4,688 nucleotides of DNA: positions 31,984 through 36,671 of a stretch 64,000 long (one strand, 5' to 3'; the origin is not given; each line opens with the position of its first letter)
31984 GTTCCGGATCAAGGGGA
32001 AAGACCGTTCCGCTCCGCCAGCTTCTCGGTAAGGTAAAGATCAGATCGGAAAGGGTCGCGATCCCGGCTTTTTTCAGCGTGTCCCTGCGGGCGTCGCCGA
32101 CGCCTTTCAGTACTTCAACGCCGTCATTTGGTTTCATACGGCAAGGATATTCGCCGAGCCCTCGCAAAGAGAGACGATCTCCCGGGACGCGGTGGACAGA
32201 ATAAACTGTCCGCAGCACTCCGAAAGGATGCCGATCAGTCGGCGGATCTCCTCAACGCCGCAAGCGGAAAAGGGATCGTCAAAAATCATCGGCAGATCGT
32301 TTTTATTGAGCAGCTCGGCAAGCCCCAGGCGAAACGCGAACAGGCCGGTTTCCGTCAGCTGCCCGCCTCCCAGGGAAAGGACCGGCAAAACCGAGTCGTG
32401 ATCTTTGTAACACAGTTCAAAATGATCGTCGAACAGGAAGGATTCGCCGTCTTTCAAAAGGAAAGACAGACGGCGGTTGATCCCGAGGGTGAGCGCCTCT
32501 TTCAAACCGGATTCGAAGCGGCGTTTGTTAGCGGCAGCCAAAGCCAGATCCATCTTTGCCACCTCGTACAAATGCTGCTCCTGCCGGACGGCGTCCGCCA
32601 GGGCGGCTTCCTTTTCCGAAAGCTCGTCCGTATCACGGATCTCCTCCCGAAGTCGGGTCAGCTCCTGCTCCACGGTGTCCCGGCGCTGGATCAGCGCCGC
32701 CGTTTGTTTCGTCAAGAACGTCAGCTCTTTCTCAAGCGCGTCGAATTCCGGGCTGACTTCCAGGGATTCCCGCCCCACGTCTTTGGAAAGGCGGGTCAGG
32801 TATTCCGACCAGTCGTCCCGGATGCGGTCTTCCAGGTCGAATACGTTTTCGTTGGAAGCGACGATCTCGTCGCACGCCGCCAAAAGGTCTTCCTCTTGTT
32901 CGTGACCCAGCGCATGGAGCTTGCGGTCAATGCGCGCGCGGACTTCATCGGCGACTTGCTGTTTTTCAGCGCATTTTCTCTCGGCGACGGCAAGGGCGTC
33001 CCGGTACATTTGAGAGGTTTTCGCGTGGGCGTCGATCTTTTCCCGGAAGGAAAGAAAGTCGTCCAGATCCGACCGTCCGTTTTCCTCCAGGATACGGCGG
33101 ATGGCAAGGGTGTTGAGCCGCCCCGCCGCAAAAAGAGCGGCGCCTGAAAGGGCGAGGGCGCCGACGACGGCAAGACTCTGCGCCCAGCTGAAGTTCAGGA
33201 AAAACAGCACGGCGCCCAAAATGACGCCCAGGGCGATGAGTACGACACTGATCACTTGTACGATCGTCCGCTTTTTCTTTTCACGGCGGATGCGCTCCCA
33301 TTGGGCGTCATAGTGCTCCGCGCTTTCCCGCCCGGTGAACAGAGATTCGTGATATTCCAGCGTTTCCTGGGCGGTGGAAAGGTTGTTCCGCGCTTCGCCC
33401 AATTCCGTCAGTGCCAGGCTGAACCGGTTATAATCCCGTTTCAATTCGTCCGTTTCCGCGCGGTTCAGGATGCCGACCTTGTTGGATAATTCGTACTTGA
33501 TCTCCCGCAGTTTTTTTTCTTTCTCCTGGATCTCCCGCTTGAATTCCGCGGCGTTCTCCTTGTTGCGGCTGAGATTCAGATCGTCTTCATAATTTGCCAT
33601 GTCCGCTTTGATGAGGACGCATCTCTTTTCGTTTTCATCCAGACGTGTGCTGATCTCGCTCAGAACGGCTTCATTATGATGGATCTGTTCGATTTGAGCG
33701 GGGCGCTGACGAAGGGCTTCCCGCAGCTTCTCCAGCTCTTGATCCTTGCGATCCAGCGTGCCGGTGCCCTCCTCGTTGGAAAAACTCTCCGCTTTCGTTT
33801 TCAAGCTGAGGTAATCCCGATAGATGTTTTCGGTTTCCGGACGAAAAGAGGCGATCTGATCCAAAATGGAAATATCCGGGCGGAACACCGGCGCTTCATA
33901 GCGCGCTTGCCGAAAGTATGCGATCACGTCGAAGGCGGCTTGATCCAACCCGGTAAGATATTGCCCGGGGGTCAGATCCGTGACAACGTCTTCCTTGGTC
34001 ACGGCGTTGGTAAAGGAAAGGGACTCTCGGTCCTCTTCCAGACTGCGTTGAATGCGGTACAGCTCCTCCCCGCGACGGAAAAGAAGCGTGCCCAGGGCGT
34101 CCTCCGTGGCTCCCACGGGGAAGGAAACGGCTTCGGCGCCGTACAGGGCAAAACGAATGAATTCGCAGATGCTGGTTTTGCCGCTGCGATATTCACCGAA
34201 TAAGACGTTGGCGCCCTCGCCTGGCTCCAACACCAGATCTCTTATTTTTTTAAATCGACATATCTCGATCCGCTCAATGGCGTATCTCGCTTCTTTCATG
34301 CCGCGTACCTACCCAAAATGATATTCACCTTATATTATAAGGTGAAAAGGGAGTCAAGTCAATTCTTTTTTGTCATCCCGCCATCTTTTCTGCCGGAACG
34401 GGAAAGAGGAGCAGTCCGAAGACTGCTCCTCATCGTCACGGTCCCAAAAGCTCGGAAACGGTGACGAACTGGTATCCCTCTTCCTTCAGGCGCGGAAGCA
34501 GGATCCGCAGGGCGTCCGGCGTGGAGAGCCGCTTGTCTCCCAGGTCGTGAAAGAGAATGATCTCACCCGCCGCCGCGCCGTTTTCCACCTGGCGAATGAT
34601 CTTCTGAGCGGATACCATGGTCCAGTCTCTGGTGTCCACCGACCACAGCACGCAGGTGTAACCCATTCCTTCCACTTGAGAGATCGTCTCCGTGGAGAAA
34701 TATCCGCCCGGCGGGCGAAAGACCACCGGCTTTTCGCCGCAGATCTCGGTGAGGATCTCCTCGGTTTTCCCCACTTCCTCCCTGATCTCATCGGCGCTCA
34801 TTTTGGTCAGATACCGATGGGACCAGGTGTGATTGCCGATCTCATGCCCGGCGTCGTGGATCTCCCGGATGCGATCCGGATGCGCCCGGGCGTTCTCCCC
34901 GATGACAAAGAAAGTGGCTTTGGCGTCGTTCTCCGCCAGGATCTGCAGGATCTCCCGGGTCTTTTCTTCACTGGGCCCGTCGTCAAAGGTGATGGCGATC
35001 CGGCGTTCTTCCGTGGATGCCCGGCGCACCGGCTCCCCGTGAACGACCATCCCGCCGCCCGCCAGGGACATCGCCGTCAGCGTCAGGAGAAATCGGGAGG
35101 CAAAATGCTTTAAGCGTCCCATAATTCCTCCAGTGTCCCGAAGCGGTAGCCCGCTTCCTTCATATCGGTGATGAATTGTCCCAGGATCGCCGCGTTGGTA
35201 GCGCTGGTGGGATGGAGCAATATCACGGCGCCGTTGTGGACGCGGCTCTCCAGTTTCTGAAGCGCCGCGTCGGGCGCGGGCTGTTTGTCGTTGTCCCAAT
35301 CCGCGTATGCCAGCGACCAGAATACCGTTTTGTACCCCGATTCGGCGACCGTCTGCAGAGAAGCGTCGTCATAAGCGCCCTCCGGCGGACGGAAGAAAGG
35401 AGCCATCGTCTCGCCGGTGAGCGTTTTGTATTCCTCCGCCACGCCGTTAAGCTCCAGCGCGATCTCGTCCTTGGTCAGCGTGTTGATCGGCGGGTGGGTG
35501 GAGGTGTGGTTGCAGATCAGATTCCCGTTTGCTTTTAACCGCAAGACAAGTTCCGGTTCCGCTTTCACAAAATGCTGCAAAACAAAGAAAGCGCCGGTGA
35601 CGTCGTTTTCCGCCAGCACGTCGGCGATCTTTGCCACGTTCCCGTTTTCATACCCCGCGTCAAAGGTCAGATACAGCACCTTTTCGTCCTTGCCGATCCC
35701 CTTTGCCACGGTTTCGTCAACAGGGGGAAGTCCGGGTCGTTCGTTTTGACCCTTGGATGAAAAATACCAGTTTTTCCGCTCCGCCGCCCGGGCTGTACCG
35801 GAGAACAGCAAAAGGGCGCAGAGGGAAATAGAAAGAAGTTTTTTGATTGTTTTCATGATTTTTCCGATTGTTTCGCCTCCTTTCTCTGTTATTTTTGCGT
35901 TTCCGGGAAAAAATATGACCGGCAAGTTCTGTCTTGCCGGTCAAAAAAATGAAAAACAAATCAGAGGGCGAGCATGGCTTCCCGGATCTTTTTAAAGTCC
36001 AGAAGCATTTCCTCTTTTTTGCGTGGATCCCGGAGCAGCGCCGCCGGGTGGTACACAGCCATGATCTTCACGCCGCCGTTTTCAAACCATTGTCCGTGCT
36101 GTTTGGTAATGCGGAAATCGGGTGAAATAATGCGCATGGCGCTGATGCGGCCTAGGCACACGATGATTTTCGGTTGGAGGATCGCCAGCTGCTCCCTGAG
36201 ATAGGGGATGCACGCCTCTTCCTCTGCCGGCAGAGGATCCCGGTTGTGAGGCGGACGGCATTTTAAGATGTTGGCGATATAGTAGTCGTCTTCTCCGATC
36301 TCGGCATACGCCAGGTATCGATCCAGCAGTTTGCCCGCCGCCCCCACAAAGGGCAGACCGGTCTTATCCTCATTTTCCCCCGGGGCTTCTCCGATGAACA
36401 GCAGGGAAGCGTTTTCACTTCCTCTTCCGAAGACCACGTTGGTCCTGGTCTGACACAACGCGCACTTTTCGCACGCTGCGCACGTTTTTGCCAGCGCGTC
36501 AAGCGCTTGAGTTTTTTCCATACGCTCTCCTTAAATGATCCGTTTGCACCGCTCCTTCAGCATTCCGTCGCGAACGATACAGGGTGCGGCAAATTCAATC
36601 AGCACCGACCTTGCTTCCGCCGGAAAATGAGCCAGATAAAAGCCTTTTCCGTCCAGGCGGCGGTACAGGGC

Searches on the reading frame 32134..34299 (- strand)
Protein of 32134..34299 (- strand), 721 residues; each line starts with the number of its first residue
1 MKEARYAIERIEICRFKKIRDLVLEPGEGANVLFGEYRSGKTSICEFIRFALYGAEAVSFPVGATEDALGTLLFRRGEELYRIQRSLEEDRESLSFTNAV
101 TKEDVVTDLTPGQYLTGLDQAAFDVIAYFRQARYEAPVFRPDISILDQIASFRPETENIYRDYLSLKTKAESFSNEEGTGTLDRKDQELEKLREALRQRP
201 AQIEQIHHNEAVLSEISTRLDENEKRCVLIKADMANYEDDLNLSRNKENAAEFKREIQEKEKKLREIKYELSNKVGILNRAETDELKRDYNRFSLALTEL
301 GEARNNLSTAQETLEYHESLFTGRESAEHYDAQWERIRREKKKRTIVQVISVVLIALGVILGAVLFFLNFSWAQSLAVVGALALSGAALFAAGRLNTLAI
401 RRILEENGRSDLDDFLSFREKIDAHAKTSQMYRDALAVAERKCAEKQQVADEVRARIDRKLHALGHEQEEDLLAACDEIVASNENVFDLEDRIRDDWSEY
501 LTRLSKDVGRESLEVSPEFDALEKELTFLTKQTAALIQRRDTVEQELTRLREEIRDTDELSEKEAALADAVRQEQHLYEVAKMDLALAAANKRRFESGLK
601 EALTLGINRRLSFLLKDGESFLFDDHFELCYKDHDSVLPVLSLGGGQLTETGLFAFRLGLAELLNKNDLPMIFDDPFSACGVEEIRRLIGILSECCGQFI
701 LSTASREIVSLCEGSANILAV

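Call 19: search_protein_families(library=pfam, proteins=[window:32134-34299:-], max_evalue=0.01)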
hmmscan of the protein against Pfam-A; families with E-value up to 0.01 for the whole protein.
window:32134-34299:- (721 aa): 2 families
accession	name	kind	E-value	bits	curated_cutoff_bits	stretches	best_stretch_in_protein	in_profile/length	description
PF13476.12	AAA_23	-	3.9e-08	34.6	27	1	10-271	1-193/201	AAA domain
PF02463.25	SMC_N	-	6.7e-07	29.4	40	1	8-54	2-50/220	RecF/RecN/SMC N terminal domain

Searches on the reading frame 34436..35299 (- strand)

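Call 53: search_protein_families(library=pfam, proteins=[window:34436-35299:-], max_evalue=0.001)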
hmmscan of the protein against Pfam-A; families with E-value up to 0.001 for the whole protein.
window:34436-35299:- (287 aa): 3 families
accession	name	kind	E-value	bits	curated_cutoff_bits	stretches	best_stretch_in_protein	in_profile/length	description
PF01522.26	Polysacc_deac_1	-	6.3e-43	146.1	23.1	1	95-217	3-124/124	Polysaccharide deacetylase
PF03065.20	Glyco_hydro_57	-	1.2e-05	25.3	21.2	1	138-218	88-170/291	Glycosyl hydrolase family 57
PF10096.14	DUF2334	-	0.00051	20.1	26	0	101-178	2-106/203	Uncharacterized protein conserved in bacteria (DUF2334)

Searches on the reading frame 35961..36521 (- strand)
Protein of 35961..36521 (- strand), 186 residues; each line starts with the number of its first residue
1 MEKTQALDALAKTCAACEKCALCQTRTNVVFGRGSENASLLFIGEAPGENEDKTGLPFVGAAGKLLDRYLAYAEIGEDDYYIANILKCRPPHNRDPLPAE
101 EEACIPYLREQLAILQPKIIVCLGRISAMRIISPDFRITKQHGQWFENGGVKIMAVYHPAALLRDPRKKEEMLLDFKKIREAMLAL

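Call 53: search_protein_families(library=pfam, proteins=[window:35961-36521:-], max_evalue=0.001)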
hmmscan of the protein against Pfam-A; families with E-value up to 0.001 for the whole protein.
window:35961-36521:- (186 aa): 1 family
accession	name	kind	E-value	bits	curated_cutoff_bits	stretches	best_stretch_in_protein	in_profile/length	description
PF03167.25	UDG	-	4.7e-36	124.4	24.3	1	31-171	1-131/141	Uracil DNA glycosylase superfamily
